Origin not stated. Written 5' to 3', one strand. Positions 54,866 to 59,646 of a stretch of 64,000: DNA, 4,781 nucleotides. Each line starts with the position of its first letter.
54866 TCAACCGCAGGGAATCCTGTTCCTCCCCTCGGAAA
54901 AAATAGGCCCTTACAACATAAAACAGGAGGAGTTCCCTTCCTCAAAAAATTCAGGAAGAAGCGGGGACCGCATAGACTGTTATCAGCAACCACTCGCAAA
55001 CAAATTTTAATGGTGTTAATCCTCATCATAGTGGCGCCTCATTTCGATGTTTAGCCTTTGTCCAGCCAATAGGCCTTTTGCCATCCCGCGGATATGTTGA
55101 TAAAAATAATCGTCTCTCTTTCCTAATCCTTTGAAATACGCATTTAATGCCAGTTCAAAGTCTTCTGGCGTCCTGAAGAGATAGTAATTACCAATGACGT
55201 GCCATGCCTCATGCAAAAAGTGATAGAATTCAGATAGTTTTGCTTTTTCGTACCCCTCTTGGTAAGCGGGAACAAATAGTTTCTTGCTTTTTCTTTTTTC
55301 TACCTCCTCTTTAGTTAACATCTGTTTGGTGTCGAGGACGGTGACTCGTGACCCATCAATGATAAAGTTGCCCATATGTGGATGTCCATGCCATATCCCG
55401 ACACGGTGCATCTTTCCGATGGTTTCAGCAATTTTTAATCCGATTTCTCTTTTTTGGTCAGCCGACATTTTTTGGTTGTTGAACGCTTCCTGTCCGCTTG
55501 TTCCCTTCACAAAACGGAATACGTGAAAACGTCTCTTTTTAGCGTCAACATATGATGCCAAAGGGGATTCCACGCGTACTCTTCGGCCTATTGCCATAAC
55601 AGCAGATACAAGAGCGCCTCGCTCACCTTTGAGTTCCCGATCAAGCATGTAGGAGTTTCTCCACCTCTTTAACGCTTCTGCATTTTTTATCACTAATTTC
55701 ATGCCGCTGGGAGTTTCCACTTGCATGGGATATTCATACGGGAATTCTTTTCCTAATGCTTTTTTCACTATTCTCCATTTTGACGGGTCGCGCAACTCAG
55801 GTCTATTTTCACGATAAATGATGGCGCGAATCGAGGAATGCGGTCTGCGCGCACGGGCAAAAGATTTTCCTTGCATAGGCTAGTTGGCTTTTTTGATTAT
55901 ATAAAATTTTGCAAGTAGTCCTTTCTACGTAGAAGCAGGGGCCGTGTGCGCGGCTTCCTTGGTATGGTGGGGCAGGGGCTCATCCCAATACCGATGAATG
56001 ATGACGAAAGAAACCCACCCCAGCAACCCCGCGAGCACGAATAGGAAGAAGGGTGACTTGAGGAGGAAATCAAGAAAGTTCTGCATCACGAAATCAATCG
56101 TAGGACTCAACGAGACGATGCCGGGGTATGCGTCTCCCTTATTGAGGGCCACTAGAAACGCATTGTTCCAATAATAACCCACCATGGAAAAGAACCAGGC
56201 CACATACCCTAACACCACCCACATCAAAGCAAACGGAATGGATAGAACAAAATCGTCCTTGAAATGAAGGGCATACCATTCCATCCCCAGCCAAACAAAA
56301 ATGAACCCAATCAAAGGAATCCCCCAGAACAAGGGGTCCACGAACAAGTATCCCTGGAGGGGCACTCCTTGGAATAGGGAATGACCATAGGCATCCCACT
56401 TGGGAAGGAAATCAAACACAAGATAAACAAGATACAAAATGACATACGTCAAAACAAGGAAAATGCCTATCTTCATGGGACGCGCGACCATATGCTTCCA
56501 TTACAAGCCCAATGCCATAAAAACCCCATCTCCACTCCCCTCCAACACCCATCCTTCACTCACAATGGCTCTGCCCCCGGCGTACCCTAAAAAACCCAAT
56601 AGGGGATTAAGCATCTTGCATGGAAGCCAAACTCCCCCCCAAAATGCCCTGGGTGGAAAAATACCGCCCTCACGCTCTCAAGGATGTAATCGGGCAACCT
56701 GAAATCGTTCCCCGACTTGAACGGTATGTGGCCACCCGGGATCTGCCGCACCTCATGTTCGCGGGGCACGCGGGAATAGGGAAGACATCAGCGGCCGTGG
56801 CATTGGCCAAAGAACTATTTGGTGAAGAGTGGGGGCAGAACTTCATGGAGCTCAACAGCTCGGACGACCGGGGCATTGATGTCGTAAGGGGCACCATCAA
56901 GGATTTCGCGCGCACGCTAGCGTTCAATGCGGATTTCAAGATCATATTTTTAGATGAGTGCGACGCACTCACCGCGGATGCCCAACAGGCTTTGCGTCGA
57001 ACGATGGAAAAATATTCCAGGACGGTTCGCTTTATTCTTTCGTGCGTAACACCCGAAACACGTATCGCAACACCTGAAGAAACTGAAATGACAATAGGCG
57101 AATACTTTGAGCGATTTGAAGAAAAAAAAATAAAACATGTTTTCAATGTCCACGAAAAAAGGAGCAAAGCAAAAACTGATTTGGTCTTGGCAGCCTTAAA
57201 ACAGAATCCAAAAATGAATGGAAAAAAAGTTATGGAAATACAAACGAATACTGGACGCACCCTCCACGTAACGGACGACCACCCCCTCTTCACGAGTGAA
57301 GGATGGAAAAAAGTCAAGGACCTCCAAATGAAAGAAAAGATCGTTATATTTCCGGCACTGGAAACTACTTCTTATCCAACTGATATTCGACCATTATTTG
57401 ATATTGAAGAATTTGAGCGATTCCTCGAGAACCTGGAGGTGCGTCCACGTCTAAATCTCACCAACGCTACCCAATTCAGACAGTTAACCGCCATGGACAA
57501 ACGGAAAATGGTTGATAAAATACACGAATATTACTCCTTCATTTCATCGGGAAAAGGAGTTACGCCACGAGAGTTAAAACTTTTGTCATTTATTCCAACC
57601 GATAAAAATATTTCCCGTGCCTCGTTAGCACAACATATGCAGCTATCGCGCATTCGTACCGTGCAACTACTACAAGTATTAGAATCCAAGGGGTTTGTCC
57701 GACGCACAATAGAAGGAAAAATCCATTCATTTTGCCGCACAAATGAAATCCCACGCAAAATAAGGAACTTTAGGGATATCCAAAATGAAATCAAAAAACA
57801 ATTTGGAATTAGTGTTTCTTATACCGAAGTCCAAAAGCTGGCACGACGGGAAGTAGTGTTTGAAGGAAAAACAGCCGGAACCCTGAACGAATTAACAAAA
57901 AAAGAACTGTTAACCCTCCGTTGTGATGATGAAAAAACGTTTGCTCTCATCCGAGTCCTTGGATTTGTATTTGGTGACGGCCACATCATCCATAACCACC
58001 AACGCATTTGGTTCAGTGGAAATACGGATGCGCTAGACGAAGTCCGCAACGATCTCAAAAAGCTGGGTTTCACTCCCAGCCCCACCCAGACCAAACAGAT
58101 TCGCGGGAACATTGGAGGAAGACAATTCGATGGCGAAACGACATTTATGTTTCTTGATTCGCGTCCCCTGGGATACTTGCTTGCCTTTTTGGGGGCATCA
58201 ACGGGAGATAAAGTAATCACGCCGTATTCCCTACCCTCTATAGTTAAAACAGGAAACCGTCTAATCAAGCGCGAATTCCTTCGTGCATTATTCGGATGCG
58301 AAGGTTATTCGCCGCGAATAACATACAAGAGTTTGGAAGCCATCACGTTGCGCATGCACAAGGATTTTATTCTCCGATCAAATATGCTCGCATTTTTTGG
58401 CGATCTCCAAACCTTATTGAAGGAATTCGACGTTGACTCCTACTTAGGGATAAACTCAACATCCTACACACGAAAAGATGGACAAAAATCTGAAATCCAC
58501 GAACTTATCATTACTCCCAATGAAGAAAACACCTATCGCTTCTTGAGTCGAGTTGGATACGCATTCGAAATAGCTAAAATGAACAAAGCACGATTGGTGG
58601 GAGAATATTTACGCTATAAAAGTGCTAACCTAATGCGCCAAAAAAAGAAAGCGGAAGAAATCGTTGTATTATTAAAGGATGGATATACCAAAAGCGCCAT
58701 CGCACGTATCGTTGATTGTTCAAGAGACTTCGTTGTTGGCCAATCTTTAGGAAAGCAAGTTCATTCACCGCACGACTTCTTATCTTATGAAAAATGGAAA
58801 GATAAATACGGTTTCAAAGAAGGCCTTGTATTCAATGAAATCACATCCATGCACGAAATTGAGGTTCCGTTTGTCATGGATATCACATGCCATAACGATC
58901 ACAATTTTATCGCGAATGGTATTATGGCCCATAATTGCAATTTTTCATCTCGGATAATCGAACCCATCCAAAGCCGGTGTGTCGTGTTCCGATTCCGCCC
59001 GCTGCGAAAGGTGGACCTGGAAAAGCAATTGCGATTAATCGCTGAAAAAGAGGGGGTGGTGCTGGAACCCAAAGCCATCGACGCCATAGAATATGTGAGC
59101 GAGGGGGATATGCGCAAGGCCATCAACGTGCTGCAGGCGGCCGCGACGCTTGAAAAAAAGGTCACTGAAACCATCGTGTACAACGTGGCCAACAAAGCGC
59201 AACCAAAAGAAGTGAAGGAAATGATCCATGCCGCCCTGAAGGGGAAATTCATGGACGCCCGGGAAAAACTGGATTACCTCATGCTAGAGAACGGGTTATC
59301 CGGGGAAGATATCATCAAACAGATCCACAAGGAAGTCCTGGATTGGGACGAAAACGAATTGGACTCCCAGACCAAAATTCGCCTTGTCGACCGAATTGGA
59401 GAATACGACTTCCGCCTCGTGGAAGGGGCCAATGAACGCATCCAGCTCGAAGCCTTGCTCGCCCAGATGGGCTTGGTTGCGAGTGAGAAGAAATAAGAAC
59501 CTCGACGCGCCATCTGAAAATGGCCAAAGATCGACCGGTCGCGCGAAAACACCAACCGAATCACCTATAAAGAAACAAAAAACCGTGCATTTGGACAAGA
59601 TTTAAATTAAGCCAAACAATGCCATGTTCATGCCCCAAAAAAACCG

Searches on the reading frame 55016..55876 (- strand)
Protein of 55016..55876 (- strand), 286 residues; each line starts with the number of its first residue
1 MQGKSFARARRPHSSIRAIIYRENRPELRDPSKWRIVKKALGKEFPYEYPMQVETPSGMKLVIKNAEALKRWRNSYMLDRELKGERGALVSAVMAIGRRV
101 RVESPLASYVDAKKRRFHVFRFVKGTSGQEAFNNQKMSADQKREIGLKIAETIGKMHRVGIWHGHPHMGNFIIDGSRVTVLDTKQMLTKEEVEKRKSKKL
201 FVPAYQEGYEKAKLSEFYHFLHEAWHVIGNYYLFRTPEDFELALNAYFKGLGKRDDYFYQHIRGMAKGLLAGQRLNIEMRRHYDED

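Call 91: search_protein_families(library=pfam, proteins=[window:55016-55876:-], max_evalue=0.0001)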
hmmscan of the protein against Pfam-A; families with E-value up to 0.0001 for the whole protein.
window:55016-55876:- (286 aa): 1 family
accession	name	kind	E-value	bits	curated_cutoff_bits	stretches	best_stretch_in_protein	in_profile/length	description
PF06176.17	WaaY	-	6.3e-05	23.2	20.3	1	143-198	138-190/229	Lipopolysaccharide core biosynthesis protein (WaaY)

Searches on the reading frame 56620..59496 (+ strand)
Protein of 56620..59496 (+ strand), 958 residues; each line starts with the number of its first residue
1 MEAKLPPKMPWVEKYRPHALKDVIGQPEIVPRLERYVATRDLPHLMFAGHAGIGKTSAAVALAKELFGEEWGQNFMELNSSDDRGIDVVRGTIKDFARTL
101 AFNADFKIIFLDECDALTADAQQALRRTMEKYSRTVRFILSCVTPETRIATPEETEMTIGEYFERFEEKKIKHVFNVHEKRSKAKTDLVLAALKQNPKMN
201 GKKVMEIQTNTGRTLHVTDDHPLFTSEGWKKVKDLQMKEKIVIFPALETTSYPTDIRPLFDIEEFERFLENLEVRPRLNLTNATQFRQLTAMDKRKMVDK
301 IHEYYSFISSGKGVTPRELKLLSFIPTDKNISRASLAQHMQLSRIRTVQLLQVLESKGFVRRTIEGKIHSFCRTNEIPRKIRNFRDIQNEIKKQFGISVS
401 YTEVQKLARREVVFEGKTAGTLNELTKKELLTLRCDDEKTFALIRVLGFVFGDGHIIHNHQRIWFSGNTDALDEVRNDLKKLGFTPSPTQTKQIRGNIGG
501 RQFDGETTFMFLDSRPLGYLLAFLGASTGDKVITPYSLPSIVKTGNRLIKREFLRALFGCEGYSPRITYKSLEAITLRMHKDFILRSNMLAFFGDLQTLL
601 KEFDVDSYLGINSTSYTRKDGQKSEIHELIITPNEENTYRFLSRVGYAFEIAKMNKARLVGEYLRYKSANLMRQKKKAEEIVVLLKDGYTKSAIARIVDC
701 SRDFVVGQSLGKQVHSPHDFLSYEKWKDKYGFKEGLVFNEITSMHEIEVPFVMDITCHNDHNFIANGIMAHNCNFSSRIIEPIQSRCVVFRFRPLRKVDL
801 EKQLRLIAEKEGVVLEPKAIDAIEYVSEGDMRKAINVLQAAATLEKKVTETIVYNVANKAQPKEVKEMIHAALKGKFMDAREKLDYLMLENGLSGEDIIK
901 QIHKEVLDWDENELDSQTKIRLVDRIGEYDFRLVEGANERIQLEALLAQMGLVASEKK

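Call 91: search_protein_families(library=pfam, proteins=[window:56620-59496:+], max_evalue=0.0001)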
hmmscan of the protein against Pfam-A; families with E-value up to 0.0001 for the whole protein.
window:56620-59496:+ (958 aa): 10 families
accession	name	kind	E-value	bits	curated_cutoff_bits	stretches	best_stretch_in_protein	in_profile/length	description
PF08542.16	Rep_fac_C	-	3.9e-25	88.5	23.6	1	861-949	2-88/88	Replication factor C C-terminal domain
PF14890.11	Intein_splicing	-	6.7e-19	68.7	35.8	1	154-772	7-155/155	Intein splicing domain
PF00004.35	AAA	-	2.2e-11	44.7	21.2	1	46-146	2-112/131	ATPase family associated with various cellular activities (AAA)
PF14528.11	LAGLIDADG_3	-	1.9e-07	31.7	22.5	1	550-646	3-82/82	LAGLIDADG-like domain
PF13177.12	DNA_pol3_delta2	-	5e-07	30.3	27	0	26-74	2-51/161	DNA polymerase III, delta subunit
PF25361.1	AAA_lid_RFC1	-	7.6e-06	25.7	34.9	1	803-848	7-52/59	RFC1-like, AAA+ ATPase lid domain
PF05496.18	RuvB_N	-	9.9e-06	25.8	27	1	16-133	2-112/159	Holliday junction DNA helicase RuvB P-loop domain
PF21960.2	RCF1-5-like_lid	-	1.1e-05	25.7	27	1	804-843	3-43/43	RCF1/5-like, AAA+ ATPase lid domain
PF16193.11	AAA_assoc_2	-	9.4e-05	23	34.3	0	811-857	3-55/81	AAA C-terminal domain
PF02796.21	HTH_7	-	9.8e-05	22.8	23.8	0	674-702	7-35/45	Helix-turn-helix domain of resolvase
